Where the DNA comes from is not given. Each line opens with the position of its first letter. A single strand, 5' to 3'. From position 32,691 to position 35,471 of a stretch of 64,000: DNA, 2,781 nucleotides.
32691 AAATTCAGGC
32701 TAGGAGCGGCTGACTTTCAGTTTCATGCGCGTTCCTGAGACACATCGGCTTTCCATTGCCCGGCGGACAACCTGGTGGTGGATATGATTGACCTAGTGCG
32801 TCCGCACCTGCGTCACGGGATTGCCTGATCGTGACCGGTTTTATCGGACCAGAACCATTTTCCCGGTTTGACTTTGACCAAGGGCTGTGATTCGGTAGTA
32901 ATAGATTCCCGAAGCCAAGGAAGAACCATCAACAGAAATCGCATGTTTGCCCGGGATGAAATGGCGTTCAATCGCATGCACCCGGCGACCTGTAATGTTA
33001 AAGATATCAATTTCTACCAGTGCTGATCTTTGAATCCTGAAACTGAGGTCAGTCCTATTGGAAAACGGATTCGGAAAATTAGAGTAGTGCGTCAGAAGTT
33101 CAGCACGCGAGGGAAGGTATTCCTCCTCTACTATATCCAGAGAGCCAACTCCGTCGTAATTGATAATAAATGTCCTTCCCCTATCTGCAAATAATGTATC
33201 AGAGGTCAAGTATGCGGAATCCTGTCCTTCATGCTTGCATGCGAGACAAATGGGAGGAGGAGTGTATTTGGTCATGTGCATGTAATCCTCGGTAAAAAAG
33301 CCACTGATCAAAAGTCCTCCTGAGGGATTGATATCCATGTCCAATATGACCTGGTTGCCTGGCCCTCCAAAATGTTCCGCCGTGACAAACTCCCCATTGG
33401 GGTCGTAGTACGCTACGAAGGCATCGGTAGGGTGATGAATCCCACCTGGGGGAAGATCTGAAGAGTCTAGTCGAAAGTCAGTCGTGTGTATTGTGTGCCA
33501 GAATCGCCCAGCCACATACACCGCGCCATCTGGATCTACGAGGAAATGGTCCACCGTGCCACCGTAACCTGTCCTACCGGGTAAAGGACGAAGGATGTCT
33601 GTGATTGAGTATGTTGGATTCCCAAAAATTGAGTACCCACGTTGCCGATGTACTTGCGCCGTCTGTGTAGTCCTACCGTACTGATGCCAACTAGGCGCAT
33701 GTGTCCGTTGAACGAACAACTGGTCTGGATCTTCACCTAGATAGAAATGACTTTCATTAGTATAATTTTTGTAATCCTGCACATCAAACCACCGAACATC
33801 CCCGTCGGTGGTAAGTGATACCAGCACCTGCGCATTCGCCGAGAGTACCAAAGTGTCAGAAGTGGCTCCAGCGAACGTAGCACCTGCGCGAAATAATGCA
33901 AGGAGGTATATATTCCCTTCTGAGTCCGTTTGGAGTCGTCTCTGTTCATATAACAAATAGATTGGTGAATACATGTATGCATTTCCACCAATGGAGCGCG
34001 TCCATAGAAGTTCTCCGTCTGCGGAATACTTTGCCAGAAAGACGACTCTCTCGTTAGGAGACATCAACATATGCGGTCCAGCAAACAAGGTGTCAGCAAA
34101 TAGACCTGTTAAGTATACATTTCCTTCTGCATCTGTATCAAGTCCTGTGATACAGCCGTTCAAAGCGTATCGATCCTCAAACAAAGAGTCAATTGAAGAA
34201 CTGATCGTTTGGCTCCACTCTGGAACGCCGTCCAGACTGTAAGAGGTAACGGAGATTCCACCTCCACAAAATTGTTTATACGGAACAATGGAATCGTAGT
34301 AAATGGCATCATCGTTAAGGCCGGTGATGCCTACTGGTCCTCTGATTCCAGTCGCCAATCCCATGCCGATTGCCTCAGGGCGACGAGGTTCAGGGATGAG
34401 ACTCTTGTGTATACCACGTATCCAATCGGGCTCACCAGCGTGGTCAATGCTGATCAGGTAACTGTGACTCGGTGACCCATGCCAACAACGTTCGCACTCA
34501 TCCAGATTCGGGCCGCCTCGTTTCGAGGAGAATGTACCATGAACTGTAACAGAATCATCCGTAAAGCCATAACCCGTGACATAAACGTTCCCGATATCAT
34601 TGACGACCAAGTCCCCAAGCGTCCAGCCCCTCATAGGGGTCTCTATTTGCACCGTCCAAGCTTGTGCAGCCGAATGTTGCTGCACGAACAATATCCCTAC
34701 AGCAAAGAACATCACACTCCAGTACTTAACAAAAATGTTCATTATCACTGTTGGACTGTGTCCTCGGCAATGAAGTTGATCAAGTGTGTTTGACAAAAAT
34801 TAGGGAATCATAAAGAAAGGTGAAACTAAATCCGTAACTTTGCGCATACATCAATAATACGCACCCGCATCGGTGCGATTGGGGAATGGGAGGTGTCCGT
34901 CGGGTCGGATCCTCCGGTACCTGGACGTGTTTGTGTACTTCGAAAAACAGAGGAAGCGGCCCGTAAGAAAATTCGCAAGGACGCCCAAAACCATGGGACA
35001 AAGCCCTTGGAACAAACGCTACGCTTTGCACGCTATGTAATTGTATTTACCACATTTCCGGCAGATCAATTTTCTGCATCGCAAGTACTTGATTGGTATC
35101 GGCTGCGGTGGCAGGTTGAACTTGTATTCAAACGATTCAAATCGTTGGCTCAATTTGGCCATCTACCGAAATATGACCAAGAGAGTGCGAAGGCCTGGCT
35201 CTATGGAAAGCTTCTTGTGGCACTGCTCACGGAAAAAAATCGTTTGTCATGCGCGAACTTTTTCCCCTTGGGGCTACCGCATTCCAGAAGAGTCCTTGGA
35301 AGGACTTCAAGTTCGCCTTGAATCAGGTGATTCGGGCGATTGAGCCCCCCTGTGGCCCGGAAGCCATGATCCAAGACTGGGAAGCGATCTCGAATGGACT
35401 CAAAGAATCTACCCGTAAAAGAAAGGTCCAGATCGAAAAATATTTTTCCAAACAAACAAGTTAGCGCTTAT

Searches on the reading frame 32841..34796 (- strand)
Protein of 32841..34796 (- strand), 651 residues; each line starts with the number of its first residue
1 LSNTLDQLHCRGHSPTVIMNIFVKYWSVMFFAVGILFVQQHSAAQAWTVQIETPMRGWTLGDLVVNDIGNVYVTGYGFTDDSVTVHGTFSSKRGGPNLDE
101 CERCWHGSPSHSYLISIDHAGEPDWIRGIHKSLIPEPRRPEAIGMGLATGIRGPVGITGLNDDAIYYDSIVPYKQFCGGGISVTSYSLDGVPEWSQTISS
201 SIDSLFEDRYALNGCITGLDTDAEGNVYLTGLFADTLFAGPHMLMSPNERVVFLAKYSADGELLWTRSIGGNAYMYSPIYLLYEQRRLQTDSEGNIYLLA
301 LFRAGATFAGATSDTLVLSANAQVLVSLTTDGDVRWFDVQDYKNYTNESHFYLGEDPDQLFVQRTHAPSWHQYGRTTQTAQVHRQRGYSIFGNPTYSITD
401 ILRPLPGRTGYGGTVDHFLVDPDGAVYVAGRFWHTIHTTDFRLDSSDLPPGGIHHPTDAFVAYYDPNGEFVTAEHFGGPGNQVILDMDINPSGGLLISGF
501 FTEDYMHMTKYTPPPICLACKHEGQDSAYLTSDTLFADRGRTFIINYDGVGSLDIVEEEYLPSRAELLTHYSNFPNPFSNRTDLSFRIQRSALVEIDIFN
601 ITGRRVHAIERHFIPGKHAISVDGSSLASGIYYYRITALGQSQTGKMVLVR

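Call 50: search_protein_families(library=pfam, proteins=[window:32841-34796:-], max_evalue=0.001)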
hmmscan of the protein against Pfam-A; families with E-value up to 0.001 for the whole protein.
window:32841-34796:- (651 aa): 2 families
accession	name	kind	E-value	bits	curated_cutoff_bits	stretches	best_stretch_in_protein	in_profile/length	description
PF18962.6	Por_Secre_tail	-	7.5e-09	36.2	27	1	574-648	2-74/75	Secretion system C-terminal sorting domain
PF06739.17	SBBP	-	7.2e-05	23.1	20.5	0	217-231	16-30/38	Beta-propeller repeat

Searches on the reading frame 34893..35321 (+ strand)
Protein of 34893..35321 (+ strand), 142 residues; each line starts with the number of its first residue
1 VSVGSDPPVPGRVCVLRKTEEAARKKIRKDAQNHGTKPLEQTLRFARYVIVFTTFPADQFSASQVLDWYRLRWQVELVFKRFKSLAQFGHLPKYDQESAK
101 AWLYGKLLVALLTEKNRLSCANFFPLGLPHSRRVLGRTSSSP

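Call 84: search_protein_families(library=pfam, proteins=[window:34893-35321:+], max_evalue=0.1)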
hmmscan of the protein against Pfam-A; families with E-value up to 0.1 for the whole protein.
window:34893-35321:+ (142 aa): 1 family
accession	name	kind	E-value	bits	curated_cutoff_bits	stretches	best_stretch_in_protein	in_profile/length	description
PF01609.27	DDE_Tnp_1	-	5.7e-13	49.5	23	1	23-112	117-200/200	Transposase DDE domain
